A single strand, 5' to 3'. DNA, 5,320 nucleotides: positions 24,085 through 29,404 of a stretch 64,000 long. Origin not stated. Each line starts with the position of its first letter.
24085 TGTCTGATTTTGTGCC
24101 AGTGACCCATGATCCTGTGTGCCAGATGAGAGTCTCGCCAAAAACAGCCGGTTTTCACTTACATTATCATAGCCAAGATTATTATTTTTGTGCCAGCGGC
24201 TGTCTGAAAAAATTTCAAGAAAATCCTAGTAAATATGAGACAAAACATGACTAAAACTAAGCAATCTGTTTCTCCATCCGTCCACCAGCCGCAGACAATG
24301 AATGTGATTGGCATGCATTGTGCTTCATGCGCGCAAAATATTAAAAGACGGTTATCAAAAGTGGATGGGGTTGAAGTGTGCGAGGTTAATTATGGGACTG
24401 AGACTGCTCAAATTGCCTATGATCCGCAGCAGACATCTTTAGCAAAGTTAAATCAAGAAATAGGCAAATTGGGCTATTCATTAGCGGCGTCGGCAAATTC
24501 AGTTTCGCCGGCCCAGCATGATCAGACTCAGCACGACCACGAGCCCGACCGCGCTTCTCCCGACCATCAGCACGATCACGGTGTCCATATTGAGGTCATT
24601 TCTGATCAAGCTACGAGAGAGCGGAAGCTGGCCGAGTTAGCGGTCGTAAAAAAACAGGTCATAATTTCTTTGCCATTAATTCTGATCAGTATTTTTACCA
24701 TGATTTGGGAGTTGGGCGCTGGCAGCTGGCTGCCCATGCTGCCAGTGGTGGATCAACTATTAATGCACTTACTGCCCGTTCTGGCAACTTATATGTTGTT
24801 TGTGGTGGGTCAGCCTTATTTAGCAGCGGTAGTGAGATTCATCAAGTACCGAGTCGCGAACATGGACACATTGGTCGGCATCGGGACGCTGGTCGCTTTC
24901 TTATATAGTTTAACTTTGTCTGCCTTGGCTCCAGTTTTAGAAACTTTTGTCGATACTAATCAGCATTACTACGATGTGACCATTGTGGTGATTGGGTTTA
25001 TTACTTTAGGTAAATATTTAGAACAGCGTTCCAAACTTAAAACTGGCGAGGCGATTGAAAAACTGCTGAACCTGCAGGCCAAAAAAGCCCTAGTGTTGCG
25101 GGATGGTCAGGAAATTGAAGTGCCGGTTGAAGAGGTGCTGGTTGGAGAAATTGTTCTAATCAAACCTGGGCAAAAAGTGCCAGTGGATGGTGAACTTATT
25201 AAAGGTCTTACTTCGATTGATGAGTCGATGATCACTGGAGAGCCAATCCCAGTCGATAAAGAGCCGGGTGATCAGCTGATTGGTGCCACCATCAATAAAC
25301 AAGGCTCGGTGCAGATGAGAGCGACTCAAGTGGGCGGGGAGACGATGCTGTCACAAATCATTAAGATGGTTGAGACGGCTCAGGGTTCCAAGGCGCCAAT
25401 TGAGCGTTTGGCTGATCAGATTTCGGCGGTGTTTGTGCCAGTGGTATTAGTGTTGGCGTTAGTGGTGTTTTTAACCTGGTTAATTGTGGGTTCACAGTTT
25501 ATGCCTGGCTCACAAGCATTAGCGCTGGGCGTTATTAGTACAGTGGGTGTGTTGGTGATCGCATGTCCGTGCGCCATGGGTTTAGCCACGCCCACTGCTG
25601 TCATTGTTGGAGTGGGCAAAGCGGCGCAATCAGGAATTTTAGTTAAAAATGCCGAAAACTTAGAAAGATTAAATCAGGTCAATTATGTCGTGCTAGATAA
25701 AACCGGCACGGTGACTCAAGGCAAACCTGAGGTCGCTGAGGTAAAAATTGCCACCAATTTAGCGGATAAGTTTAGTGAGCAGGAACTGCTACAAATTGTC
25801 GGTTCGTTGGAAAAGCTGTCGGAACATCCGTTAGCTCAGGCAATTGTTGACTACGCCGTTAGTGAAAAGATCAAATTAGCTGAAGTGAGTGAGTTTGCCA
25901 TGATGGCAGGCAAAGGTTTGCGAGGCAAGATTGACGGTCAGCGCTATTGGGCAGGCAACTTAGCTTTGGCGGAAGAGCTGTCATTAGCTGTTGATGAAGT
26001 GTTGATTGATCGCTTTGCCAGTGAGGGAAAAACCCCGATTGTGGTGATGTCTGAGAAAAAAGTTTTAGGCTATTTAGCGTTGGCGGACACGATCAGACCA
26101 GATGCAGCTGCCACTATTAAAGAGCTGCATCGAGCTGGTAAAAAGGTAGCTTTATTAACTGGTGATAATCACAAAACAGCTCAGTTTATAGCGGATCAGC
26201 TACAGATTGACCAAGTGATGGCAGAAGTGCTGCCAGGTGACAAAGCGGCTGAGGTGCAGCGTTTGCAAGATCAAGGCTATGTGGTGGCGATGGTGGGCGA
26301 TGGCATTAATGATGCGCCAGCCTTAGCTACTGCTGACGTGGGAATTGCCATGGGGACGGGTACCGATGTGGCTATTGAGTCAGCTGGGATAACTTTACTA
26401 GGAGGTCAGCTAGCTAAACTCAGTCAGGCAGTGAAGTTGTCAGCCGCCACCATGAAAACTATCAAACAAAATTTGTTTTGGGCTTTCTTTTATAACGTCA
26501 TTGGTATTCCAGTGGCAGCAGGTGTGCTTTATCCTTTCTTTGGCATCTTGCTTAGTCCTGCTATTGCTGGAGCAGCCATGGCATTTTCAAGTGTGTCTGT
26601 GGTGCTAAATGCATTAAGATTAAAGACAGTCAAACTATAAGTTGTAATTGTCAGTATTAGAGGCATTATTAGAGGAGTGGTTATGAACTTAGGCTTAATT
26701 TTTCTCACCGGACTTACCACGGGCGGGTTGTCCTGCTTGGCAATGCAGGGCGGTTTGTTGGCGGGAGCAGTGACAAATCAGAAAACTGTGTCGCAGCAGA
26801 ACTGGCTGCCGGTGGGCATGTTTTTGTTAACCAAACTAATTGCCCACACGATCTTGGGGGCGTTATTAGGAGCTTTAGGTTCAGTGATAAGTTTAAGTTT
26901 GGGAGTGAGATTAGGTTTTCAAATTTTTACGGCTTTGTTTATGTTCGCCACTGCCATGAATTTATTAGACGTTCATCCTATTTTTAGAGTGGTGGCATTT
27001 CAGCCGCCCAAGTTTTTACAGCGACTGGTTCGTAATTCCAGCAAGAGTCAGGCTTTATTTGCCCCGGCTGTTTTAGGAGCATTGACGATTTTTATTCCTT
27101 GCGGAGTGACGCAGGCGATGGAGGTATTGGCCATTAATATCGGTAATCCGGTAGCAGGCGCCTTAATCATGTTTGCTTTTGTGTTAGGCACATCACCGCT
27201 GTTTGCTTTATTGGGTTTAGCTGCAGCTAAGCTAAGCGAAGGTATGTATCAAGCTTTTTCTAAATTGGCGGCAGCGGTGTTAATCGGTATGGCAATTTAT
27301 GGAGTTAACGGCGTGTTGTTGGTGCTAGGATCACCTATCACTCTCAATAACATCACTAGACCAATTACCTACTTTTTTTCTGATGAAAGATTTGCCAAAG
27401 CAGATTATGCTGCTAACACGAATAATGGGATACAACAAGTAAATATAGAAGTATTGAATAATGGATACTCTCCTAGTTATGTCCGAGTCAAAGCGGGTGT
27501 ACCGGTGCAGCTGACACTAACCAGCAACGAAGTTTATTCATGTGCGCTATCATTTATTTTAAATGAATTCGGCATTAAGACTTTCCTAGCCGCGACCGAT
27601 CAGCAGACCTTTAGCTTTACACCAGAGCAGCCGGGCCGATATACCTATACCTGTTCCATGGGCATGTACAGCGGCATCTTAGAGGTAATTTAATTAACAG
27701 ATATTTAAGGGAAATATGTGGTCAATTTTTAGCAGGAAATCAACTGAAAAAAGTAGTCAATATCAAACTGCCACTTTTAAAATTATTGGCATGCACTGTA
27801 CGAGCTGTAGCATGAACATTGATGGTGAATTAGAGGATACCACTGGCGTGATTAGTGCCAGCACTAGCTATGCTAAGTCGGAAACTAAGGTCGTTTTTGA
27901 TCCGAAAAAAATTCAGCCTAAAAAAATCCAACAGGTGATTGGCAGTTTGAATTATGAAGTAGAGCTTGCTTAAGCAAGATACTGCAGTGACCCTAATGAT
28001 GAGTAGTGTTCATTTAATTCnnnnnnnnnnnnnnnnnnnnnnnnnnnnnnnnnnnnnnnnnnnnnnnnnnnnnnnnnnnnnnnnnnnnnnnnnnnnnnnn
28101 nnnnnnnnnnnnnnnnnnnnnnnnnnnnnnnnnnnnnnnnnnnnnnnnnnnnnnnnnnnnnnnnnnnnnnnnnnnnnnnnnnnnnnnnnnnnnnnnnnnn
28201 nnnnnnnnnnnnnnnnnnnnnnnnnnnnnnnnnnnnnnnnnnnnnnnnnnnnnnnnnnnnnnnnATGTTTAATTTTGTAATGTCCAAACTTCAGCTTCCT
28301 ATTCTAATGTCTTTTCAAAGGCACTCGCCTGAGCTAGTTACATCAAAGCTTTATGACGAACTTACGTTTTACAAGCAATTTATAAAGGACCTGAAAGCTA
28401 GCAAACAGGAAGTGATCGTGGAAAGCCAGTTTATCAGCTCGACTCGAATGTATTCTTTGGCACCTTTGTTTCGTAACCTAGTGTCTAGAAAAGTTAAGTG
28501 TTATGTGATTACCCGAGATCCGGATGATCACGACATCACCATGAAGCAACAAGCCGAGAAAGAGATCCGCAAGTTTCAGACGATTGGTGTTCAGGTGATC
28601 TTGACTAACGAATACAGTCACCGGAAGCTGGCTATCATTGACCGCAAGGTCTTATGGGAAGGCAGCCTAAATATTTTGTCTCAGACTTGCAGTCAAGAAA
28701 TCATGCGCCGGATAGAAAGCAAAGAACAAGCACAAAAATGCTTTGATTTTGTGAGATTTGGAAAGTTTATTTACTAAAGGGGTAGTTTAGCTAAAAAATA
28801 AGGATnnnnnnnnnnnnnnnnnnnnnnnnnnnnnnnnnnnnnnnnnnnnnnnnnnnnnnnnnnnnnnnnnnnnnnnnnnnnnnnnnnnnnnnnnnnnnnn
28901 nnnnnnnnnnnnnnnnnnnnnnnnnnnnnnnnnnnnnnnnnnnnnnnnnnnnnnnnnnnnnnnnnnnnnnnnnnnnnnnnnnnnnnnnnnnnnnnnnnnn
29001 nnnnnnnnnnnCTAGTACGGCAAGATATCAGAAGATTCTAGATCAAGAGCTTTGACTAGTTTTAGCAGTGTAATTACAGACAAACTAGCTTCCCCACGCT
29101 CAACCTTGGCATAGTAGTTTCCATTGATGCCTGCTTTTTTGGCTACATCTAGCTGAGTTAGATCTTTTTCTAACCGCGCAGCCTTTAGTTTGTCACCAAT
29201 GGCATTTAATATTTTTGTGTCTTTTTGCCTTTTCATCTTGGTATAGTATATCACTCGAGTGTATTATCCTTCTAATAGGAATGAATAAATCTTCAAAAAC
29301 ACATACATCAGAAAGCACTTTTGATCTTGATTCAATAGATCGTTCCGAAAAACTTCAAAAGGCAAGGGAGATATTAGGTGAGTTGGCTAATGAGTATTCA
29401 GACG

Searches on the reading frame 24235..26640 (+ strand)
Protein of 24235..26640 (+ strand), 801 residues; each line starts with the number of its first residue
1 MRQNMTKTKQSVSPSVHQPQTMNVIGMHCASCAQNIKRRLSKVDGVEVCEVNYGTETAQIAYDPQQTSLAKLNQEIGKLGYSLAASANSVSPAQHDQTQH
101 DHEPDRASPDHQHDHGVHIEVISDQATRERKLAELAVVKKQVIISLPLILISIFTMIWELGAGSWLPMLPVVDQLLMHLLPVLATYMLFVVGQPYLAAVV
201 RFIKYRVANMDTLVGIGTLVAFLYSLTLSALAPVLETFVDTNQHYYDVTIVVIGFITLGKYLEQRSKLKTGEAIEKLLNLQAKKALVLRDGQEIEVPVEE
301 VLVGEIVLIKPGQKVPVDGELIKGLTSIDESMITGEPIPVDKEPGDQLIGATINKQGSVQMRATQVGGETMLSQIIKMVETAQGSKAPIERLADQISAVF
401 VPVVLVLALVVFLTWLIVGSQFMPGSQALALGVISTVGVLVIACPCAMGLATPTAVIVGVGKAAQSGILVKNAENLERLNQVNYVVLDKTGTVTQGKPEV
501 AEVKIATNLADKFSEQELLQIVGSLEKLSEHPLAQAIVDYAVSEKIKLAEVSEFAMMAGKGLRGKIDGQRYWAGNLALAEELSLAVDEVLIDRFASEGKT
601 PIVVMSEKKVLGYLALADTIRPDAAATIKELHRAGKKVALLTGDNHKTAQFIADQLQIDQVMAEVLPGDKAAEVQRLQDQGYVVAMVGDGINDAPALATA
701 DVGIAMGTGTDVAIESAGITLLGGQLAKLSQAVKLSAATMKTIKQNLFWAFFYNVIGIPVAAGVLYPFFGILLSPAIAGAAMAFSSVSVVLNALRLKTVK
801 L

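Call 31: search_protein_families(library=pfam, proteins=[window:24235-26640:+], max_evalue=0.001)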
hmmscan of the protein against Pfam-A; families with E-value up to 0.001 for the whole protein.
window:24235-26640:+ (801 aa): 5 families
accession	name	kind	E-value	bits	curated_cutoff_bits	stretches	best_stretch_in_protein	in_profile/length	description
PF00122.25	E1-E2_ATPase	-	1.1e-57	195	28.1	1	280-465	2-180/181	E1-E2 ATPase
PF00702.32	Hydrolase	-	8.8e-35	121.3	26.4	1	484-701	3-191/191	haloacid dehalogenase-like hydrolase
PF00403.32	HMA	-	7.5e-17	61.9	24.8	1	21-81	1-61/62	Heavy-metal-associated domain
PF08282.18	Hydrolase_3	-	1e-06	29.1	20.9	0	684-717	206-239/255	haloacid dehalogenase-like hydrolase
PF12710.13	HAD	-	0.00017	22.5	27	1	616-697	82-188/189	haloacid dehalogenase-like hydrolase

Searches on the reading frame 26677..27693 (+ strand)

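Call 31: search_protein_families(library=pfam, proteins=[window:26677-27693:+], max_evalue=0.001)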
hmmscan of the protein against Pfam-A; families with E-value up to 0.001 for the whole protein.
window:26677-27693:+ (338 aa): 2 families
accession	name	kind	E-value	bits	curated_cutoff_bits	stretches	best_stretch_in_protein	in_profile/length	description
PF13386.12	DsbD_2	-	2.5e-27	96.5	24.9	1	8-208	2-199/199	Cytochrome C biogenesis protein transmembrane region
PF13473.12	Cupredoxin_1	-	2.3e-13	50.5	27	1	247-334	15-101/104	Cupredoxin-like domain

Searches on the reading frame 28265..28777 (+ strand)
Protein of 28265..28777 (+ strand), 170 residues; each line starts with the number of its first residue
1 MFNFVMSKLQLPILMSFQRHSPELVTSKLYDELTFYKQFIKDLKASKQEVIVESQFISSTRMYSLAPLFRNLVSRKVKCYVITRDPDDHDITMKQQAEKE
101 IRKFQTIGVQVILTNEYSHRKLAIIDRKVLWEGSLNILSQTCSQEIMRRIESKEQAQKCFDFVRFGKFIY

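Call 3: search_protein_families(library=pfam, proteins=[window:28265-28777:+], max_evalue=1)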
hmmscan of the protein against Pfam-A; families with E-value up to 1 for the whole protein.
window:28265-28777:+ (170 aa): 2 families
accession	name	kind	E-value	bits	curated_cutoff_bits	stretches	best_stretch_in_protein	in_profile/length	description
PF13091.12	PLDc_2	-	8.5e-13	48.7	27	1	40-158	2-123/132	PLD-like domain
PF24247.1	DUF7450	-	0.079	13.2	27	1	28-107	50-132/151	Repeat of unknown function (DUF7450)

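Call 4: search_protein_families(library=padloc, proteins=[window:28265-28777:+], max_evalue=1)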
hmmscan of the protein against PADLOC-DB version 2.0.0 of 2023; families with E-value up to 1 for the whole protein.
window:28265-28777:+ (170 aa): 3 families
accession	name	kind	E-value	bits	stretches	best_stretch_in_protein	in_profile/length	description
PDLC03924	MkoC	-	2.3e-09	33.9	1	38-148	996-1109/1136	-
PDLC02614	DrmC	-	4.9e-05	21.2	1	43-139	30-122/153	DrmC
PDLC03922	MkoB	-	0.00045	17.6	1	42-154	319-433/610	-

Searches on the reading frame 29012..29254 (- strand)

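Call 47: search_protein_families(library=pfam, proteins=[window:29012-29254:-], max_evalue=0.01)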
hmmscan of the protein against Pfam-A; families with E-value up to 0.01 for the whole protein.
window:29012-29254:- (80 aa): 4 families
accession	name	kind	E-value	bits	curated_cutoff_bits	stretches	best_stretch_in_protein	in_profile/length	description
PF01381.28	HTH_3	-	2.1e-13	50.5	23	1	23-74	1-52/55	Helix-turn-helix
PF13560.12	HTH_31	-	2.9e-07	31.1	27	1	19-72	2-56/64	Helix-turn-helix domain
PF12844.13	HTH_19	-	2.1e-05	24.8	30.2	1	20-73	1-54/64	Helix-turn-helix domain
PF13443.12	HTH_26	-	0.00083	20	22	1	22-78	1-58/63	Cro/C1-type HTH DNA-binding domain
